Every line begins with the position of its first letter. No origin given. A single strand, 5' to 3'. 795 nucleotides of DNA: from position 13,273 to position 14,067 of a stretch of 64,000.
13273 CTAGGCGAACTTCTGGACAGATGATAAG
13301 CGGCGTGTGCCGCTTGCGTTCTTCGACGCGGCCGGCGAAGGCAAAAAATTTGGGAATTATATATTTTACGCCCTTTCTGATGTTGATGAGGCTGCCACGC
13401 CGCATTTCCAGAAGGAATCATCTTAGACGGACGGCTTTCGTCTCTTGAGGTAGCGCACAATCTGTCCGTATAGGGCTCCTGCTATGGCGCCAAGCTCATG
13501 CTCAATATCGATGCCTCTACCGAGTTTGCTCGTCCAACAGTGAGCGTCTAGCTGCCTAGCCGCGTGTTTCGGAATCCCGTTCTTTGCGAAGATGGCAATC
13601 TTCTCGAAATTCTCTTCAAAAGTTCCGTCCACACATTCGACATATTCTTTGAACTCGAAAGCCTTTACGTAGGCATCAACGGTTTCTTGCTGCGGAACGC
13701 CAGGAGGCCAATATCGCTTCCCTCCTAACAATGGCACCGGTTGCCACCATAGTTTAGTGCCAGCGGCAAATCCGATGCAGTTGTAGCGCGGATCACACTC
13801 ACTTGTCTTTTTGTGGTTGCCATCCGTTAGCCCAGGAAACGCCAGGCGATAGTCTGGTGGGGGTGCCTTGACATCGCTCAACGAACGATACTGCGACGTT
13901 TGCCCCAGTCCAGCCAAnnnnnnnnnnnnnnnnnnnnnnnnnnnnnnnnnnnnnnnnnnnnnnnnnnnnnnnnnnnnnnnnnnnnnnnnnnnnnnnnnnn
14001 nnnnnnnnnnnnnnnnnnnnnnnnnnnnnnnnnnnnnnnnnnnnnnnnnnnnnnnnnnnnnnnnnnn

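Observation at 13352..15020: Translationally coupled three-gene operon ending in a papain-like Cys/His protein: candidate toxin-antitoxin-chaperone or defence module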

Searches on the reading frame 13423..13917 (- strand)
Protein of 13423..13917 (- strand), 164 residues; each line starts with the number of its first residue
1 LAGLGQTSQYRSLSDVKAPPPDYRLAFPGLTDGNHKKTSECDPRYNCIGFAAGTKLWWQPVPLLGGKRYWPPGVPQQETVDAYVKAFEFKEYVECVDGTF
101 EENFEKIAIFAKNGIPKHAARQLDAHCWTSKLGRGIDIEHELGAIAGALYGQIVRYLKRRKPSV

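Call 4: search_protein_families(library=pfam, proteins=[window:13423-13917:-], max_evalue=1)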
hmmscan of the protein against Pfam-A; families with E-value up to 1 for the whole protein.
window:13423-13917:- (164 aa): 1 family
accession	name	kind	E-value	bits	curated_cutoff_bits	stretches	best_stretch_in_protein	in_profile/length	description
PF24738.1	DUF7689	-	9.6e-32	110.6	22.6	1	37-158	2-118/118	Domain of unknown function (DUF7689)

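Call 5: search_protein_families(library=padloc, proteins=[window:13423-13917:-], max_evalue=1)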
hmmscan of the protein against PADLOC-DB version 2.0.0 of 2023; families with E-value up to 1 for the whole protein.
window:13423-13917:- (164 aa): 0 families

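Call 6: search_protein_families(library=ncbifam, proteins=[window:13423-13917:-], max_evalue=1)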
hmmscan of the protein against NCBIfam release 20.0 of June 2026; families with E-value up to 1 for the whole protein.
window:13423-13917:- (164 aa): 0 families

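Call 9: find_homologous_proteins(query=window:13423-13917:-)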
Query window:13423-13917:- (164 aa): 60 proteins with E <= 0.001 among 106 candidates.
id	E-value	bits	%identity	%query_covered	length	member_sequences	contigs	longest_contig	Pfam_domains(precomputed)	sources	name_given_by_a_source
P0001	1.1e-102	359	99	93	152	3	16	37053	PF24738.2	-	-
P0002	1.8e-78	280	82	90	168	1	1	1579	PF24738.2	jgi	jgi:hypothetical protein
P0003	1.8e-74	267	77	87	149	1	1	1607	PF24738.2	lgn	-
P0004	1.0e-69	252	74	88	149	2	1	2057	PF24738.2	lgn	-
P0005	7.8e-68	246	70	87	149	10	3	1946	PF24738.2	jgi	jgi:hypothetical protein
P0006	7.3e-67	243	71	88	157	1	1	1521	PF24738.2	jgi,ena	-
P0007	2.1e-66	241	71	87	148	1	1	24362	PF24738.2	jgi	jgi:hypothetical protein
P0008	2.5e-66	241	70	87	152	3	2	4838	PF24738.2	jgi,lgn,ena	-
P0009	2.8e-66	241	69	86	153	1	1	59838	PF24738.2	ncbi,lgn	ncbi:MAG: DUF7689 domain-containing protein [Xanthobacteraceae bacterium]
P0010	6.1e-66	240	71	86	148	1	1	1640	PF24738.2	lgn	-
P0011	4.8e-65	237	70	88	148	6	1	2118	PF24738.2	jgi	jgi:hypothetical protein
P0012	1.2e-64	235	71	87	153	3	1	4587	PF24738.2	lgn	-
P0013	1.4e-64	235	71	88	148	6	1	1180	PF24738.2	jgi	jgi:hypothetical protein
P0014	4.0e-64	234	67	88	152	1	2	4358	PF24738.2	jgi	jgi:hypothetical protein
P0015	1.6e-61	225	68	88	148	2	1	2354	PF24738.2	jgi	jgi:hypothetical protein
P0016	1.9e-61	225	67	88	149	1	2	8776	PF24738.2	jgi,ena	jgi:hypothetical protein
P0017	3.7e-61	224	65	87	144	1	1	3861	PF24738.2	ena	-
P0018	2.0e-49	186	72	70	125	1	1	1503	PF24738.2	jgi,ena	-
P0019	1.3e-48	183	59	84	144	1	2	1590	PF24738.2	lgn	-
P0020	2.8e-48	182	64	71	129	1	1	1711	PF24738.2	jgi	jgi:hypothetical protein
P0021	4.7e-44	168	54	86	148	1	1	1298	PF24738.2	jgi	jgi:hypothetical protein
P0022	1.3e-37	147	54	85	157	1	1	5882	PF24738.2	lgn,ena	-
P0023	1.6e-35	141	65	61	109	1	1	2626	PF24738.2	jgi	jgi:hypothetical protein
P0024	5.0e-35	139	47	85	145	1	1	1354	PF24738.2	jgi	jgi:hypothetical protein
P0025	2.8e-34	136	60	59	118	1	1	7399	PF24738.2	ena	-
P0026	5.0e-34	136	50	84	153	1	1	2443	PF24738.2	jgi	jgi:hypothetical protein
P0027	3.7e-33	133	51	81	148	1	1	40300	PF24738.2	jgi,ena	jgi:hypothetical protein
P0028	5.6e-33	132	49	84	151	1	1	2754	PF24738.2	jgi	jgi:hypothetical protein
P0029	8.2e-33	132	50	84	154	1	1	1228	PF24738.2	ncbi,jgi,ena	-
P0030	8.6e-33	132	50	82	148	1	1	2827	PF24738.2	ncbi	-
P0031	1.5e-32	131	49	83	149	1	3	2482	PF24738.2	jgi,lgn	jgi:hypothetical protein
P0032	3.0e-32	130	53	81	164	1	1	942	PF24738.2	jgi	jgi:hypothetical protein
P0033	4.3e-32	129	47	84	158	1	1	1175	PF24738.2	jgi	jgi:hypothetical protein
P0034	4.7e-32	129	47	84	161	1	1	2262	PF24738.2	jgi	jgi:hypothetical protein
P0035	6.2e-31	126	48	85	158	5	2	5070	PF24738.2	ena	-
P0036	1.5e-30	124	47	83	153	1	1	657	PF24738.2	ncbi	-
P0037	1.6e-30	124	46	81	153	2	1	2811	PF24738.2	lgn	-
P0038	2.8e-30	123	51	81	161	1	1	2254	PF24738.2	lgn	-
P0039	4.1e-30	123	51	81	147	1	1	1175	PF24738.2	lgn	-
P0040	4.3e-30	123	48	84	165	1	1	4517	PF24738.2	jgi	jgi:hypothetical protein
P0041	9.7e-30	122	46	84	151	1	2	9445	PF24738.2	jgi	-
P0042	1.7e-29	121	49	83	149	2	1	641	PF24738.2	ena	-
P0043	2.6e-29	120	47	83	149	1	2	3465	PF24738.2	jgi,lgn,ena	-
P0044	5.2e-29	119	49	82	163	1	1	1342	PF24738.2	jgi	jgi:hypothetical protein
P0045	1.0e-28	118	47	84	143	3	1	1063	PF24738.2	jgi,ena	-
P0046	2.9e-28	117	45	88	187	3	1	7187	PF24738.2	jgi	jgi:hypothetical protein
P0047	1.4e-27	115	44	98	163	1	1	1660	PF24738.2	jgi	jgi:hypothetical protein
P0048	1.4e-27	115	52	71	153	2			PF24738.2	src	-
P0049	3.2e-27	114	47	82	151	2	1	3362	PF24738.2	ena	-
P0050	3.8e-27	113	47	80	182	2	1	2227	PF24738.2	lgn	-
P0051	4.6e-27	113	45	84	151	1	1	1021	PF24738.2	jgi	jgi:hypothetical protein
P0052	1.5e-26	111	41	91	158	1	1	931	PF24738.2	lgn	-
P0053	2.3e-26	111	42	89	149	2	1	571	PF24738.2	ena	-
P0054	2.5e-26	111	47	84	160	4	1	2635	PF24738.2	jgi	jgi:hypothetical protein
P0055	3.8e-25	107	38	87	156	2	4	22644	PF24738.2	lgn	-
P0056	2.5e-24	104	44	85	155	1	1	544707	PF24738.2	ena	-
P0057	3.2e-23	100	41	89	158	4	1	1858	PF24738.2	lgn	-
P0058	3.6e-22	97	50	60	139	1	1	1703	PF24738.2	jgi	-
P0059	1.4e-20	92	50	55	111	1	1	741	PF24738.2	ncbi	-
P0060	1.3e-16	79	51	56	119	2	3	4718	PF24738.2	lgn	-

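Call 18: search_solved_structures(query=A1, max_evalue=10, show_alignments=3)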
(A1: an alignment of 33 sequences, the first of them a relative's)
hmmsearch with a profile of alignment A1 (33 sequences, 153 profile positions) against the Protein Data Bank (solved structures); distinct sequences matched with E-value up to 10: 0.

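Call 20: find_related_loci(query=A2, collection=genome_contigs, flank=10000)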
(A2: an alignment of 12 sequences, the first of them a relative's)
Query A2 (152 aa) in genome_contigs; peptide patterns used: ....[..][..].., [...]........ (x = any residue, [..] = any of these).
599 stretches matched a pattern (row limit reached: there are more); 543 encode a relative of the query (tblastn E <= 1e-3); the best 80 are kept; 80 distinct loci.
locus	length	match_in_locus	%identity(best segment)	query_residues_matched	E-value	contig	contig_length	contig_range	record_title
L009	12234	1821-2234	49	9-147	1e-39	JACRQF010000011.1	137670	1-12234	MAG: Verrucomicrobia bacterium isolate NC_groundwater_2006_Pr3_S-0.65um_64_6 SR2-18-Sp65_coassembly_scaffold_50540, whol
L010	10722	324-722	51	15-147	8e-38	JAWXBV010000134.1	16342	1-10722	MAG: Nitrospirota bacterium isolate MP7G1.139 k99_1306675, whole genome shotgun sequence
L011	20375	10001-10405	48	9-147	2e-37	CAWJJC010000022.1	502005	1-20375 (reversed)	MAG: uncultured delta proteobacterium isolate MFD05442.bin.2.211 genome assembly, contig: contig_42070, whole genome sho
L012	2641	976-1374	50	15-147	3e-37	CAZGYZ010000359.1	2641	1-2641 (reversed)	MAG TPA_asm: uncultured Nitrospira sp. isolate ERP119705_co19_318 genome assembly, contig: NODE_82178_length_2641_cov_18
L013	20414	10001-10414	48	14-152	4e-37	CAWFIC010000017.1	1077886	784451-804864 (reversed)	MAG: uncultured Planctomycetota bacterium isolate MFD02579.bin.2.73 genome assembly, contig: contig_4536, whole genome s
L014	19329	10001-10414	45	10-148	3e-37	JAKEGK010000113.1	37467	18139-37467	MAG: Gammaproteobacteria bacterium isolate PMV_4.23 PMV_4.23.k101_883215, whole genome shotgun sequence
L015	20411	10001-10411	50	15-152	3e-37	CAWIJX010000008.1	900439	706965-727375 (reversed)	MAG: uncultured Phycisphaerales bacterium isolate MFD03726.bin.2.35 genome assembly, contig: contig_53845, whole genome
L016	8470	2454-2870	47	6-148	2e-37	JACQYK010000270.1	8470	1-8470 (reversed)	MAG: Deltaproteobacteria bacterium isolate NC_groundwater_1539_Pr4_S-0.65um_50_9 SR1-18-Sp65_coassembly_scaffold_467223,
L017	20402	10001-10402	53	15-147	1e-36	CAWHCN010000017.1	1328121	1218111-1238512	MAG: uncultured Planctomycetota bacterium isolate MFD00731.bin.2.201 genome assembly, contig: contig_39204, whole genome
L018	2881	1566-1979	47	9-147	6e-37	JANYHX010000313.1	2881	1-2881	MAG: Gallionella sp. isolate GL140_2_metabinner_122 GL140_2_k141_1959494, whole genome shotgun sequence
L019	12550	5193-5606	46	9-149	2e-36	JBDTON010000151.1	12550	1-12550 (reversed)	MAG: Sphingomicrobium sp. isolate cluster3_bin.175 NODE_21291_length_12550_cov_5.967507, whole genome shotgun sequence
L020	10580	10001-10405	47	15-149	4e-36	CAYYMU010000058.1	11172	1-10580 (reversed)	MAG TPA_asm: uncultured Desulfobacteraceae bacterium isolate binchicken_co243_228 genome assembly, contig: NODE_5244_len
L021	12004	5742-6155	47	10-147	4e-36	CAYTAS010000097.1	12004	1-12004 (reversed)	MAG TPA_asm: uncultured Nitrospira sp. isolate SRP072547_co1_296 genome assembly, contig: NODE_9946_length_12004_cov_13.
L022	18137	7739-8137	45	15-148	5e-36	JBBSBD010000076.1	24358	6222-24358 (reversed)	MAG: Chitinophagales bacterium isolate La6_metabat2.083 La6_metabat2.083_K_1091568_L_24358_cov_41.5222, whole genome sho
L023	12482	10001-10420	49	10-150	6e-36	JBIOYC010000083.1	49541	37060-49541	MAG: Thermoanaerobaculia bacterium isolate MAG040 k127_2350494, whole genome shotgun sequence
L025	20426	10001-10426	46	9-150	7e-36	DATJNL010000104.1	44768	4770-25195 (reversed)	MAG TPA_asm: Myxococcales bacterium isolate SMAG_U14860 k141_1775564, whole genome shotgun sequence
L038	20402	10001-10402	47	12-147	1e-34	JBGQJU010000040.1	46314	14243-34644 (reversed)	MAG: Pyrinomonadaceae bacterium isolate OBJ2_061818_070_16 k141_521708_length_46314_cov_10.0004, whole genome shotgun se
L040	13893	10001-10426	49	16-152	8e-35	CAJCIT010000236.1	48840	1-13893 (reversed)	Acidobacteriaceae bacterium isolate BOG_genome_mining.201 genome assembly, contig: k141_5152192, whole genome shotgun se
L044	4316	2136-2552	45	10-147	3e-34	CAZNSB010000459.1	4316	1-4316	MAG TPA_asm: uncultured Planctomycetaceae bacterium isolate SRP068000_co1_132 genome assembly, contig: NODE_51072_length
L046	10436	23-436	46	10-147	1e-34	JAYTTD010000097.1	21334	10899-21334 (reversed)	MAG: Nitrospira sp. isolate GFS_5301 GFS_5301_96, whole genome shotgun sequence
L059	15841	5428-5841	46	10-147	3e-33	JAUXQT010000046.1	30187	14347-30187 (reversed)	MAG: Nitrospirota bacterium isolate C12_concoct.bin.99 C12_k141_392517, whole genome shotgun sequence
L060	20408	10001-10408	49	13-147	2e-33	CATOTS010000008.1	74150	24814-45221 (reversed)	MAG: uncultured Caldilineaceae bacterium isolate 89edc99b-a254-4a58-8b99-7cf6359c985e genome assembly, contig: contig_8,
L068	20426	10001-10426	46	15-148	2e-33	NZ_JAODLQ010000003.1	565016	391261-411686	Microbacterium hydrothermale strain CGMCC 1.12512 Ga0171574_103, whole genome shotgun sequence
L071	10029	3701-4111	45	14-151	4e-33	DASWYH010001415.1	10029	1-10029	MAG TPA_asm: Gemmata sp. isolate SMAG_U3706 k141_917910, whole genome shotgun sequence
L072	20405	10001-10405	49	14-147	4e-33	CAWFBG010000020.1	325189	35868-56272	MAG: uncultured Planctomycetaceae bacterium isolate MFD09286.bin.1.1 genome assembly, contig: contig_42338, whole genome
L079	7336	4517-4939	43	10-149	2e-32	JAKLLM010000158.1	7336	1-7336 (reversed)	MAG: Zoogloea sp. isolate MAG.273 MAG.273-scaffold_4395, whole genome shotgun sequence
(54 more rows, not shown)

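Call 25: predict_structure(alignment_id=A1)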
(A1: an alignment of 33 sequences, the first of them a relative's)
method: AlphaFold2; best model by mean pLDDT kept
length: 152 residues; sequences in the alignment: 33
mean_pLDDT: 93.7   pTM: 0.88
mean pLDDT of the five models: 93.7, 92.6, 92.4, 92.2, 91.5
residues with pLDDT >= 90: 131; 70-90: 18; 50-70: 3; < 50: 0
segments of 3 or more residues with pLDDT < 50: none
pLDDT, mean of each block of 10 residues (from residue 1): 79 94 95 94 91 85 97 98 98 98 97 97 93 96 98 83
secondary structure, 60 per line:
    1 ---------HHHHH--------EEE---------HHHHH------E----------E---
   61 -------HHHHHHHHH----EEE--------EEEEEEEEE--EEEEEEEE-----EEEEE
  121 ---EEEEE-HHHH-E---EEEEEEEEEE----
elements in order: H10-14 E23-25 H35-39 H68-76 E81-83 E92-100 E103-110 E116-120 E124-128 H130-133 E139-148

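Call 28: fold_search(model_id=the predicted structure, library=pdb)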
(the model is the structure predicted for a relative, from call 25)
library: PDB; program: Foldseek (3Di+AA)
matches with E <= 10: 654; with E <= 0.001: 0
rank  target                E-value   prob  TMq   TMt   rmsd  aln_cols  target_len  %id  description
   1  2hbw                  1.5e-01  0.44  0.25  0.18   6.7        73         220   16  Crystal structure of a putative endopeptidase (ava_3396) from anabaena variabilis atcc 29413 at 1.05 A resolution (released 2006-08-08)
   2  4xcm_B                1.6e-01  0.30  0.31  0.23   9.0       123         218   10  Crystal structure of the putative NlpC/P60 D,L endopeptidase from T. thermophilus (released 2015-01-14)
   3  7n87_MODEL_1_A        1.6e-01  0.28  0.30  0.30   6.8       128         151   12  Solution NMR structure of peptidase domain from Clostridium thermocellum PCAT1 (released 2021-12-29)
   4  2evr                  2.6e-01  0.41  0.38  0.28   7.7       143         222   12  CRYSTAL STRUCTURE OF A PUTATIVE GAMMA-D-GLUTAMYL-L-DIAMINO ACID ENDOPEPTIDASE (NPUN_R0659) FROM NOSTOC PUNCTIFORME PCC 7 (released 2005-11-22)
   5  3h41                  2.7e-01  0.77  0.41  0.22   4.6       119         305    9  CRYSTAL STRUCTURE OF A NLPC/P60 FAMILY PROTEIN (BCE_2878) FROM BACILLUS CEREUS ATCC 10987 AT 1.79 A RESOLUTION (released 2009-05-05)
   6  4xcm_A                3.1e-01  0.13  0.26  0.23  11.2       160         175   12  Crystal structure of the putative NlpC/P60 D,L endopeptidase from T. thermophilus (released 2015-01-14)
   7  8hhe_A                3.3e-01  0.16  0.19  0.05  10.4        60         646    8  Crystal structure of Cry5B from Bacillus thuringiensis at 4.5 A resolution (released 2022-12-07)
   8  1ukf                  3.5e-01  0.16  0.26  0.22   7.0       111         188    9  Crystal Structure of Pseudomonas Avirulence Protein AvrPphB (released 2003-12-09)
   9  8xud_J                3.9e-01  0.25  0.31  0.32   7.2       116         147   14  Crystal structure of adaptor NlpI in complex with endopeptidase MepS and PDZ-protease Prc (released 2024-06-05)
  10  8xup_J                4.2e-01  0.21  0.24  0.25   6.4        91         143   10  Crystal structure of lipoprotein NlpI in complex with MepS (released 2024-06-05)
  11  1i85_C                4.2e-01  0.11  0.20  0.24  10.5        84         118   11  CRYSTAL STRUCTURE OF THE CTLA-4/B7-2 COMPLEX (released 2001-04-04)
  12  6rp8_c                5.3e-01  0.03  0.13  0.14  13.1        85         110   12  Crystal Structure of Ipilimumab Fab complexed with CTLA-4 at 2.6A resolution (released 2020-07-08)
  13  6biq_A                6.0e-01  0.51  0.26  0.15   3.3        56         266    9  Structure of NlpC2 from Trichomonas vaginalis (released 2018-11-07)
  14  23tz                  6.0e-01  0.30  0.31  0.34   5.2        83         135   14  Crystal structure of cleaved DL-endopeptidase CwlO from Bacillus subtilis (released 2026-03-11)
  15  1i85_D                6.4e-01  0.06  0.13  0.17  11.6        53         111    9  CRYSTAL STRUCTURE OF THE CTLA-4/B7-2 COMPLEX (released 2001-04-04)
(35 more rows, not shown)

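Call 37: search_protein_families(library=pfam, proteins=[L021:4556-5308:+, L025:8900-9571:+, L068:8743-9441:+, L040:9214-9489:+, L038:7799-8584:+, L079:3200-3964:+, L044:915-1622:+, L015:8740-9423:+, L072:8196-9533:+, L071:2229-2936:+], max_evalue=0.01)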
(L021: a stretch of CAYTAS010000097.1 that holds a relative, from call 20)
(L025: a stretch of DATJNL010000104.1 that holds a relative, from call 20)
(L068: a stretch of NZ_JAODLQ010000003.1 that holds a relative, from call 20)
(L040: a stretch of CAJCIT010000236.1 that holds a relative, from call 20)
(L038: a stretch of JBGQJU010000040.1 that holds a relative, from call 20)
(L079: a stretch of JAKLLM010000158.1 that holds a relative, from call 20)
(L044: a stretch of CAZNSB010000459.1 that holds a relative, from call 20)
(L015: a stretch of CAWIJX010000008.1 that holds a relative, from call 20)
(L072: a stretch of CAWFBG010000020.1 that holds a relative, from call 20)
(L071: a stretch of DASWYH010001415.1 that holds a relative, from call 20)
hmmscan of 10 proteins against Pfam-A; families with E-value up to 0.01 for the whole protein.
L021:4556-5308:+ (250 aa): 0 families

L025:8900-9571:+ (223 aa): 0 families

L068:8743-9441:+ (232 aa): 0 families

L040:9214-9489:+ (91 aa): 0 families

L038:7799-8584:+ (261 aa): 10 families
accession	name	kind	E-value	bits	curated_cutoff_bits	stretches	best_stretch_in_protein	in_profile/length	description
PF08241.18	Methyltransf_11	-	3.1e-23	82.6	21.2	1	60-148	1-94/95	Methyltransferase domain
PF13649.12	Methyltransf_25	-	2e-19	70.5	27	1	59-145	1-97/97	Methyltransferase domain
PF13489.12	Methyltransf_23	-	2.4e-14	53.8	27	1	40-188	8-162/164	Methyltransferase domain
PF08242.18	Methyltransf_12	-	7.9e-14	52.6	30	1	60-146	1-97/98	Methyltransferase domain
PF13847.12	Methyltransf_31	-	1e-13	51.6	27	1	58-148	6-108/145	Methyltransferase domain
PF01209.24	Ubie_methyltran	-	1.8e-08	34.5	20.1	1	40-148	34-150/233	ubiE/COQ5 methyltransferase family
PF07021.18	MetW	-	5.1e-07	29.9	21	1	57-158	15-115/193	Methionine biosynthesis protein MetW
PF05401.17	NodS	-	0.0059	16.9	24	1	55-98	43-87/201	Nodulation protein S (NodS)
PF05219.18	DREV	-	0.0073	15.9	26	1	57-149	96-186/265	DREV methyltransferase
PF03141.22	Methyltransf_29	-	0.0093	15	23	0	58-152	120-220/506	Putative S-adenosyl-L-methionine-dependent methyltransferase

L079:3200-3964:+ (254 aa): 0 families

L044:915-1622:+ (235 aa): 0 families

L015:8740-9423:+ (227 aa): 0 families

L072:8196-9533:+ (445 aa): 2 families
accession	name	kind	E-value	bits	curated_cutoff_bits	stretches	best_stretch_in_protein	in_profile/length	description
PF00459.30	Inositol_P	-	6.4e-65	219.8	27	1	191-441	8-267/271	Inositol monophosphatase family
PF00694.25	Aconitase_C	-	7e-28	98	22.8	1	1-64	67-130/131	Aconitase C-terminal domain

L071:2229-2936:+ (235 aa): 0 families

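Call 38: search_protein_families(library=ncbifam, proteins=[L021:4556-5308:+, L025:8900-9571:+, L068:8743-9441:+, L040:9214-9489:+, L038:7799-8584:+, L079:3200-3964:+, L044:915-1622:+, L015:8740-9423:+, L072:8196-9533:+, L071:2229-2936:+], max_evalue=0.01)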
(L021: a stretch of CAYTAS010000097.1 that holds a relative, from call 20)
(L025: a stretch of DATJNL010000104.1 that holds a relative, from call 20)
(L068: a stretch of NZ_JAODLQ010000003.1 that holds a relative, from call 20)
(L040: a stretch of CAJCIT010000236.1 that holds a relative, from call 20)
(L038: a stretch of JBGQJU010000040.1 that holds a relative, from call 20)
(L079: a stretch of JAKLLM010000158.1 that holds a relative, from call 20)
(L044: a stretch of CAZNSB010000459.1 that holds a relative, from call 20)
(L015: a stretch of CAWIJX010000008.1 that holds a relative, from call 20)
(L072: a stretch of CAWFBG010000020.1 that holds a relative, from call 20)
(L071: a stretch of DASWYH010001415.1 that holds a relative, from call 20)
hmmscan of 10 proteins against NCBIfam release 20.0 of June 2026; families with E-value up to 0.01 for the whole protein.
L021:4556-5308:+ (250 aa): 1 family
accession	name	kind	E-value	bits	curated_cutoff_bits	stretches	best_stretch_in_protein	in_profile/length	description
TIGR04255.1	sporadTIGR04255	subfamily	5e-45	154.3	30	1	7-249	2-251/252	TIGR04255 family protein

L025:8900-9571:+ (223 aa): 0 families

L068:8743-9441:+ (232 aa): 0 families

L040:9214-9489:+ (91 aa): 0 families

L038:7799-8584:+ (261 aa): 35 families (the best 25 are shown)
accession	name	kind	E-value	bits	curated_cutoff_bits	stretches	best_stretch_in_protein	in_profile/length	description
NF045667.1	MTase_DVU1556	equivalog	2.5e-16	59.8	155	1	58-149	25-119/213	DVU_1556 family methyltransferase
TIGR02072.1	BioC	equivalog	5.6e-13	49.2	184.95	1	41-149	20-132/244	malonyl-ACP O-methyltransferase BioC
TIGR01934.1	MenG_MenH_UbiE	subfamily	3.4e-12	46.1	158.35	1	55-148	39-140/223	ubiquinone/menaquinone biosynthesis methyltransferase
NF045825.1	FAmtase_mtf2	equivalog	8.9e-11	41.5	400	1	49-148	52-157/248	fatty-acid O-methyltransferase Mtf2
NF001244.0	PRK00216.1-5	equivalog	1.3e-10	41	216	1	56-148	49-152/236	bifunctional demethylmenaquinone methyltransferase/2-methoxy-6-polyprenyl-1,4-benzoquinol methylase UbiE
NF001241.0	PRK00216.1-2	equivalog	1.6e-10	41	327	1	58-148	54-146/231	demethylmenaquinone methyltransferase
NF045823.1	PthPhpthDimycoMt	equivalog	5.2e-10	38.9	300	1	54-147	65-164/256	phthiotriol/phenolphthiotriol dimycocerosates methyltransferase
TIGR01983.1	UbiG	equivalog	8.9e-10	38.3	102.95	1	54-149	48-151/228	bifunctional 2-polyprenyl-6-hydroxyphenol methylase/3-demethylubiquinol 3-O-methyltransferase UbiG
NF043040.1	corrin_prot_MT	hypoth_equivalog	2e-09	37.2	180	1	42-148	28-146/216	corrinoid protein-associated methyltransferase CpaM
NF041536.1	ArsM_DUF2284_UU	exception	3.6e-09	35.5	575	1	58-149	79-180/459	arsenite methyltransferase/DUF2284 domain selenoprotein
NF047649.1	MTase_UXPK_star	exception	3.8e-09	36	460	1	59-149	81-181/283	methyltransferase/UXPK-star double selenoprotein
NF007610.0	PRK10258.1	equivalog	5.8e-09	35.6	342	1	56-147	43-136/251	malonyl-ACP O-methyltransferase BioC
TIGR02081.1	metW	equivalog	9.7e-09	35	189.5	1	54-165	12-122/194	methionine biosynthesis protein MetW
NF041537.1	ArsM_AhpD_UU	exception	9.7e-09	34.4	510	1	58-149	79-180/345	arsenite methyltransferase/AhpD domain selenoprotein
NF001243.0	PRK00216.1-4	equivalog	1.1e-08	34.8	235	1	58-148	50-150/237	demethylmenaquinone methyltransferase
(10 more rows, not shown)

L079:3200-3964:+ (254 aa): 0 families

L044:915-1622:+ (235 aa): 0 families

L015:8740-9423:+ (227 aa): 0 families

L072:8196-9533:+ (445 aa): 22 families
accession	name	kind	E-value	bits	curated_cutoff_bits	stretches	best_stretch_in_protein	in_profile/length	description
TIGR02067.1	his_9_HisN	equivalog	1.3e-43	149.3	275.15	1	195-440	9-251/252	histidinol-phosphatase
NF008027.1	PRK10757.1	equivalog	1.5e-42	145.4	332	1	213-441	32-258/267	inositol-1-monophosphatase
NF006757.0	PRK09277.1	subfamily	1.3e-35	122.4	686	1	1-68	750-817/888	aconitate hydratase AcnA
NF009520.0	PRK12881.1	subfamily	2.5e-34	118.1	905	1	1-68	755-822/893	aconitate hydratase AcnA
TIGR01341.1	aconitase_1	equivalog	1.5e-33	115.6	945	1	1-67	741-807/876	aconitate hydratase AcnA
NF009321.0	PRK12676.1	equivalog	7.8e-28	97.3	264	1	249-419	71-235/264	bifunctional fructose-bisphosphatase/inositol-phosphate phosphatase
TIGR01331.1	bisphos_cysQ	equivalog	3.6e-25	89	228.8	1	197-419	11-233/250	3'(2'),5'-bisphosphate nucleotidase CysQ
TIGR02333.1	2met_isocit_dHY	equivalog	2.1e-23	82.2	1419.85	1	3-67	726-790/858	Fe/S-dependent 2-methylisocitrate dehydratase AcnD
NF005558.0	PRK07229.1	equivalog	4.2e-17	62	612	1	9-65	525-581/647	aconitate hydratase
TIGR01342.1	acon_putative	hypoth_equivalog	2.3e-16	59.1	719.15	1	5-67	523-586/655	putative aconitate hydratase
NF010678.0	PRK14076.1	equivalog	1.4e-15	57.2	493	1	264-417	83-255/570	bifunctional NADP phosphatase/NAD kinase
NF008182.0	PRK10931.1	equivalog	1.9e-12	46.8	379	1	200-411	17-221/246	3'(2'),5'-bisphosphate nucleotidase CysQ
TIGR01340.1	aconitase_mito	equivalog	3.7e-12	45.4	825.35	1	1-64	615-678/745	aconitate hydratase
TIGR01330.1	bisphos_HAL2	equivalog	1.7e-11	43.6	267.05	2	389-422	291-323/359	3'(2'),5'-bisphosphate nucleotidase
NF010629.0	PRK14023.1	equivalog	3.7e-09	36.6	229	1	11-61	52-102/166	homoaconitate hydratase small subunit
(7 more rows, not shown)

L071:2229-2936:+ (235 aa): 0 families
